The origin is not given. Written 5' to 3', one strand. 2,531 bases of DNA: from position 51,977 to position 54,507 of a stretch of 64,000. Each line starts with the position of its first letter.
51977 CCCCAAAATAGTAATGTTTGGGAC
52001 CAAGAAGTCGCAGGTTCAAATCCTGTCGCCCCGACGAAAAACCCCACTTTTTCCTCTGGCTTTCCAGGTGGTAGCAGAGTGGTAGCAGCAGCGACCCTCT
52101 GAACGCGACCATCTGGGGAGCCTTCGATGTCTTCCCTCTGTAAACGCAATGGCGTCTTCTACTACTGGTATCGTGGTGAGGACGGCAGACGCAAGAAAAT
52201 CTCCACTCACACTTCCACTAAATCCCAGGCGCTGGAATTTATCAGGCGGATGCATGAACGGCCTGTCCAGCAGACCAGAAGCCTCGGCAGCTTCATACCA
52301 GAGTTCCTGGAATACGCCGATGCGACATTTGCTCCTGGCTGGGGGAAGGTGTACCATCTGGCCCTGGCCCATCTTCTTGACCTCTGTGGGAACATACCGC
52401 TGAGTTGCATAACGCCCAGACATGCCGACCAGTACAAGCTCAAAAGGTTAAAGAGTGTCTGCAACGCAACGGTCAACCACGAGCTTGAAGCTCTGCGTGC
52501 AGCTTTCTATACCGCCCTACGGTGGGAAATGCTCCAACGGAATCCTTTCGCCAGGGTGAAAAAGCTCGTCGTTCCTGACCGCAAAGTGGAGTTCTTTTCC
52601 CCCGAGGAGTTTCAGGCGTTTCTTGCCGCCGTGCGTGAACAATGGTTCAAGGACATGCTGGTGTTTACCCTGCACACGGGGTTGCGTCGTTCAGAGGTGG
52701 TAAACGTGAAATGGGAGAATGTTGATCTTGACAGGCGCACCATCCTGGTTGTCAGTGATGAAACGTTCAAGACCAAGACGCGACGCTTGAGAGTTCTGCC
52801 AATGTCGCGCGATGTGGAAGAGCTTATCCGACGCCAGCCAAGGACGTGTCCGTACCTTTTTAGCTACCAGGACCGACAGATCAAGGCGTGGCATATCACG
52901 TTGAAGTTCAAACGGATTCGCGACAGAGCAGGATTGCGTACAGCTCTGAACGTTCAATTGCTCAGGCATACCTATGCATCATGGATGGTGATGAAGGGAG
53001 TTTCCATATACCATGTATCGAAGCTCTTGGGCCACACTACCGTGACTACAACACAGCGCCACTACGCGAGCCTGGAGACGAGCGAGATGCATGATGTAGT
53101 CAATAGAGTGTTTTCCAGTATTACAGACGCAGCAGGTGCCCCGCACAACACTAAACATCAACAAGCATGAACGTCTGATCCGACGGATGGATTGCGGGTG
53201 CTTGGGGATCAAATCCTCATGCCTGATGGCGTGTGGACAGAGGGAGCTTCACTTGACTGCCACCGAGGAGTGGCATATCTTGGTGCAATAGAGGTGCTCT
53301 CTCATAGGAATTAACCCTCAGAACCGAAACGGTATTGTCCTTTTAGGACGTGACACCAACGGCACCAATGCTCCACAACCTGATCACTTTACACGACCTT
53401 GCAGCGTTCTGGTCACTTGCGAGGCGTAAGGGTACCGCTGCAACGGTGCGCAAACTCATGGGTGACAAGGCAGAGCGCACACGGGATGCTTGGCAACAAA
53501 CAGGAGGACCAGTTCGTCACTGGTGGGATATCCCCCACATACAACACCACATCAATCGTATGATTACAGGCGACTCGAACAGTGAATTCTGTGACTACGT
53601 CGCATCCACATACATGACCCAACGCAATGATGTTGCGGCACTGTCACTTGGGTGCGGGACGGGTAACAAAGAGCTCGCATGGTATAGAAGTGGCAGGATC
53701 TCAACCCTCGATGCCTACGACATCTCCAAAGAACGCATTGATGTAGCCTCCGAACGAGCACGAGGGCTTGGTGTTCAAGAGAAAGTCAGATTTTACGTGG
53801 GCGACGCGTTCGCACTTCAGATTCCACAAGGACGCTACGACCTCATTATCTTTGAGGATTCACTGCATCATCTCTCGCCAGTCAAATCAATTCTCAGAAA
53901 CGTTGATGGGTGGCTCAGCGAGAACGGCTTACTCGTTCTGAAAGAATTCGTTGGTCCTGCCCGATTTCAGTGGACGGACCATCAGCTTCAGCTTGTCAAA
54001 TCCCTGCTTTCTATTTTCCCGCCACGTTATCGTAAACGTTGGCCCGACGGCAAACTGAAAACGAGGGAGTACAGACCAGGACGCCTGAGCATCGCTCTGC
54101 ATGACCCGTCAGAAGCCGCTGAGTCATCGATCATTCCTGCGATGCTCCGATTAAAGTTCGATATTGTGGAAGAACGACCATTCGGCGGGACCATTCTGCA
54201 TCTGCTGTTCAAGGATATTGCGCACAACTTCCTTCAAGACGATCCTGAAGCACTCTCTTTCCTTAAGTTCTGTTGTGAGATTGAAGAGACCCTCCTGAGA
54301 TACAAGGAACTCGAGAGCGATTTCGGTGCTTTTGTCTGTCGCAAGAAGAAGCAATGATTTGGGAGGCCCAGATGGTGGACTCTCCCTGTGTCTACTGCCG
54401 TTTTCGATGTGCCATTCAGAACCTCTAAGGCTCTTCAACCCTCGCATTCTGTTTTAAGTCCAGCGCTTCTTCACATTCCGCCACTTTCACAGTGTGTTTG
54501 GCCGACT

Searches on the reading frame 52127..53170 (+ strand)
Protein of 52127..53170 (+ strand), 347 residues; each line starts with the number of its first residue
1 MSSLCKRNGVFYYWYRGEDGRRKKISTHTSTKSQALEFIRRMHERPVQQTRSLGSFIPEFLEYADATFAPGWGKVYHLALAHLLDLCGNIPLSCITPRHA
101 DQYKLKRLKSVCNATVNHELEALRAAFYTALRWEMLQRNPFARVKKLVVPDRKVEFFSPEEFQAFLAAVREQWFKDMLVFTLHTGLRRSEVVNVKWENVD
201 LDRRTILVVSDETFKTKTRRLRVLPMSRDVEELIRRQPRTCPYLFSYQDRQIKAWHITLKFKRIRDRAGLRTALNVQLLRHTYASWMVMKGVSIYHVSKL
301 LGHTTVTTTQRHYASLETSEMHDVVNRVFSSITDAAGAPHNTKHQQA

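Call 24: search_protein_families(library=ncbifam, proteins=[window:52127-53170:+])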
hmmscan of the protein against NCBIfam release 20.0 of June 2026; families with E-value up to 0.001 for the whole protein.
window:52127-53170:+ (347 aa): 9 families
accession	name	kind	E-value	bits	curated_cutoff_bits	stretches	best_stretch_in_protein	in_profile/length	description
NF040815.2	recomb_XerA_Arch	equivalog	1.4e-28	100.2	220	1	75-323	19-261/263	site-specific tyrosine recombinase/integron integrase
TIGR02224.1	recomb_XerC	equivalog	2.1e-21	76.6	335.15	1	99-326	48-287/295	tyrosine recombinase XerC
TIGR02225.1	recomb_XerD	equivalog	7.7e-20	71.4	329.6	1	110-330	57-288/290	site-specific tyrosine recombinase XerD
NF001399.0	PRK00283.1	subfamily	8.3e-15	54.8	279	1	95-326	51-293/300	tyrosine recombinase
TIGR02249.1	integrase_gron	subfamily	3.2e-11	43.2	265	2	253-311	238-296/315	integron integrase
NF002331.0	PRK01287.1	subfamily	2.2e-10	40.1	371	1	98-311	82-308/365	site-specific tyrosine recombinase XerC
NF002685.0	PRK02436.1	equivalog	1.9e-09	37.7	178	1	155-313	95-244/245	site-specific tyrosine recombinase XerD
NF003462.0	PRK05084.1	equivalog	2.3e-08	33.2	267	1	179-328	202-356/360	tyrosine recombinase XerS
NF011946.0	PRK15417.1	equivalog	3.8e-07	29.6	435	1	260-311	260-311/337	integron integrase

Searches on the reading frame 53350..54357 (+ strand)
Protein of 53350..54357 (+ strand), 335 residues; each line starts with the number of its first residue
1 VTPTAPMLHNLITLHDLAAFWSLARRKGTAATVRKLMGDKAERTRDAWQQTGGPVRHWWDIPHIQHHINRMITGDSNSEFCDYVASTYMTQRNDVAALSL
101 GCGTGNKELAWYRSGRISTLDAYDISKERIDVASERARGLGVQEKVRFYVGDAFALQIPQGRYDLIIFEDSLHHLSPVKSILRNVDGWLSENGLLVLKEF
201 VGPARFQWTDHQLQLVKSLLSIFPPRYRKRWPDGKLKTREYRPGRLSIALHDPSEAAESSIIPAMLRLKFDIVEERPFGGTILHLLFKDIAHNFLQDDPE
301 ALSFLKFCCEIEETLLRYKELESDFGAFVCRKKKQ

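Call 24: search_protein_families(library=ncbifam, proteins=[window:53350-54357:+])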
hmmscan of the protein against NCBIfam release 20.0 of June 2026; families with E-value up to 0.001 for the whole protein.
window:53350-54357:+ (335 aa): 15 families
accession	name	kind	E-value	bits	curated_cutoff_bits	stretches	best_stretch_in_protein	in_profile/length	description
TIGR02072.1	BioC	equivalog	2.2e-12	47.3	184.95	1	91-201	32-136/244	malonyl-ACP O-methyltransferase BioC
NF043040.1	corrin_prot_MT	hypoth_equivalog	7.2e-11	41.9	180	1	70-206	20-156/216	corrinoid protein-associated methyltransferase CpaM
TIGR04345.1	ovoA_Cterm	equivalog_domain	1.1e-08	34.9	170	1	142-198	114-170/242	putative 4-mercaptohistidine N1-methyltransferase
NF001244.0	PRK00216.1-5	equivalog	3.3e-08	33.1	216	1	90-211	45-166/236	bifunctional demethylmenaquinone methyltransferase/2-methoxy-6-polyprenyl-1,4-benzoquinol methylase UbiE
TIGR01934.1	MenG_MenH_UbiE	subfamily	1.1e-07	31.5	158.35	1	69-210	16-153/223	ubiquinone/menaquinone biosynthesis methyltransferase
TIGR03533.1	L3_gln_methyl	equivalog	1.4e-07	31.1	229.7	1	88-167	116-194/284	50S ribosomal protein L3 N(5)-glutamine methyltransferase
TIGR02021.1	BchM-ChlM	equivalog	6.3e-07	29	158.9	1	98-175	59-131/218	magnesium protoporphyrin IX methyltransferase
TIGR01983.1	UbiG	equivalog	4.4e-06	26.2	102.95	1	55-197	19-151/228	bifunctional 2-polyprenyl-6-hydroxyphenol methylase/3-demethylubiquinol 3-O-methyltransferase UbiG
NF011529.0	PRK14968.1-3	equivalog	5.7e-06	25.9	162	1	88-170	29-106/198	putative methyltransferase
TIGR03534.1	RF_mod_PrmC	equivalog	1.1e-05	25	199.1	1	88-167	83-161/253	peptide chain release factor N(5)-glutamine methyltransferase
NF004851.0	PRK06202.1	equivalog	6.7e-05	22.4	243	1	68-178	37-145/237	hypothetical protein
NF040539.1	AST_met_ArsM_2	exception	7.8e-05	22.6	240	1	88-202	51-168/262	putative arsinothricin biosynthesis methyltransferase ArsM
TIGR00536.1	hemK_fam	subfamily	0.00019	20.6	115.5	0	95-167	116-187/286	HemK family protein methyltransferase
NF052510.1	methyltran_MpqE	exception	0.00033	20.1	335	1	87-206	40-160/234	methyl-plastoquinone biosynthesis methyltransferase MpqE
NF045882.1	PLipidMtase_Leg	equivalog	0.00087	19.1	390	0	93-169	42-115/207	phospholipid N-methyltransferase PmtA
